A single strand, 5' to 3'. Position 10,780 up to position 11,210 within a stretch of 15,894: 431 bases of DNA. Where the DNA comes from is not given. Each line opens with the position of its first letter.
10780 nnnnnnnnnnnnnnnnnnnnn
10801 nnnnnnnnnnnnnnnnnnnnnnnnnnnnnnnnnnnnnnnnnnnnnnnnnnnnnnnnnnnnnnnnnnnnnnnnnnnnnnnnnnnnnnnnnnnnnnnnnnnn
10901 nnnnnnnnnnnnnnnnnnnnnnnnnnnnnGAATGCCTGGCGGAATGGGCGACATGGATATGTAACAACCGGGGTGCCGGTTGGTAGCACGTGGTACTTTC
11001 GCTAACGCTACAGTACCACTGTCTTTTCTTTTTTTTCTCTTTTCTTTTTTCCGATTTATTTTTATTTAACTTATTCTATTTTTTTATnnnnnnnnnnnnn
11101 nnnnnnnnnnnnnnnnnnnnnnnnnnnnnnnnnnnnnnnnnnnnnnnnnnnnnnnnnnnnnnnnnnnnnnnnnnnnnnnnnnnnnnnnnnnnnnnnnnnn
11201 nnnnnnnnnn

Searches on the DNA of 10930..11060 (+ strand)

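Call 28: search_rna_families(source=window, start=10930, end=11060, threshold=evalue, max_evalue=10, show_alignments=3)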
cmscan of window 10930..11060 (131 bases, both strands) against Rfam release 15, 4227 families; matches with E-value up to 10: 4.
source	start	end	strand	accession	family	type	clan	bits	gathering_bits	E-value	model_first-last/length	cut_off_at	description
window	10964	11028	-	RF01742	lactis-plasmid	Gene; sRNA;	-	16.8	70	1.6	1-106/106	no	lactis-plasmid RNA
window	10984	11036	-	RF02921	RT-14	Gene; sRNA;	-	15.3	48.1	4.5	91-144/144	no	RT-14 RNA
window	10930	11006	+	RF00214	Retro_dr1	Cis-reg;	-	13.1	42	2.2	13-90/90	5'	Retrovirus direct repeat 1 (dr1)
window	10939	10972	+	RF01074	RF_site1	Cis-reg; frameshift_element;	-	11.3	40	8.2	1-40/40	no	Putative RNA-dependent RNA polymerase ribosomal frameshift site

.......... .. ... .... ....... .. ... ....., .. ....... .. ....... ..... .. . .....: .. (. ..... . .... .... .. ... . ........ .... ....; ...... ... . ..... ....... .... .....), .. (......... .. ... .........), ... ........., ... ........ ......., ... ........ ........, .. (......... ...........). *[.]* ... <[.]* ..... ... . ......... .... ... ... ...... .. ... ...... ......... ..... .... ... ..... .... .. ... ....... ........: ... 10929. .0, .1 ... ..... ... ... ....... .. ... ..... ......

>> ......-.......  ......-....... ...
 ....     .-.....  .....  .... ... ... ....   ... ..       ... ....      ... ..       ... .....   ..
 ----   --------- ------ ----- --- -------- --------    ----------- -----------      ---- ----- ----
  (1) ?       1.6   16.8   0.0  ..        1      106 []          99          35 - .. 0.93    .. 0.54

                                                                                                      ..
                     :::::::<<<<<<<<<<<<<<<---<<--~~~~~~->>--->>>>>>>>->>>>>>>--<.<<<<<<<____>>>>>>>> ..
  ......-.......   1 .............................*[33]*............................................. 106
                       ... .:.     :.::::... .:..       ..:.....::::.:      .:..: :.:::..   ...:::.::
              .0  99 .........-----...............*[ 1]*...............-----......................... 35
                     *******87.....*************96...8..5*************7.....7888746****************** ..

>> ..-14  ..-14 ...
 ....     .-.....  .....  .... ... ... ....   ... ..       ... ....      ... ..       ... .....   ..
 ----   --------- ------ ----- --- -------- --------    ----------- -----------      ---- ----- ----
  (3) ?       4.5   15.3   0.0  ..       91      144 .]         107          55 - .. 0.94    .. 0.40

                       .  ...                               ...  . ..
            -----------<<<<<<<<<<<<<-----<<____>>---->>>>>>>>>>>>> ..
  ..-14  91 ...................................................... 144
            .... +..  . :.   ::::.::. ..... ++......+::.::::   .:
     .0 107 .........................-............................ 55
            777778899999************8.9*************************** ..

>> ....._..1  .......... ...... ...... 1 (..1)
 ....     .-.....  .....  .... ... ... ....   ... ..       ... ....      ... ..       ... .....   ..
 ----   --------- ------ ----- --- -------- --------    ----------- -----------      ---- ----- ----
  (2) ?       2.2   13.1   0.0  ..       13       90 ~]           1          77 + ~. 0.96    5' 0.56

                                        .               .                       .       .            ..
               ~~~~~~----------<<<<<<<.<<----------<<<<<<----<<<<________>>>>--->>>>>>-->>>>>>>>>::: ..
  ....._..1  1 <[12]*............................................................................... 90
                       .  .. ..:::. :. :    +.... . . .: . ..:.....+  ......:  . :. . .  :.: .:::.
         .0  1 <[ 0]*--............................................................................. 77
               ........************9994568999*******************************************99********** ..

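Call 74: search_dna_similar(query=window:10963-11027:+, collection=plasmids, mode=distant, max_evalue=1, max_rows=8)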
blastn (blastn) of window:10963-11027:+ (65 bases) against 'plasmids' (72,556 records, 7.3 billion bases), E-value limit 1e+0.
No match.
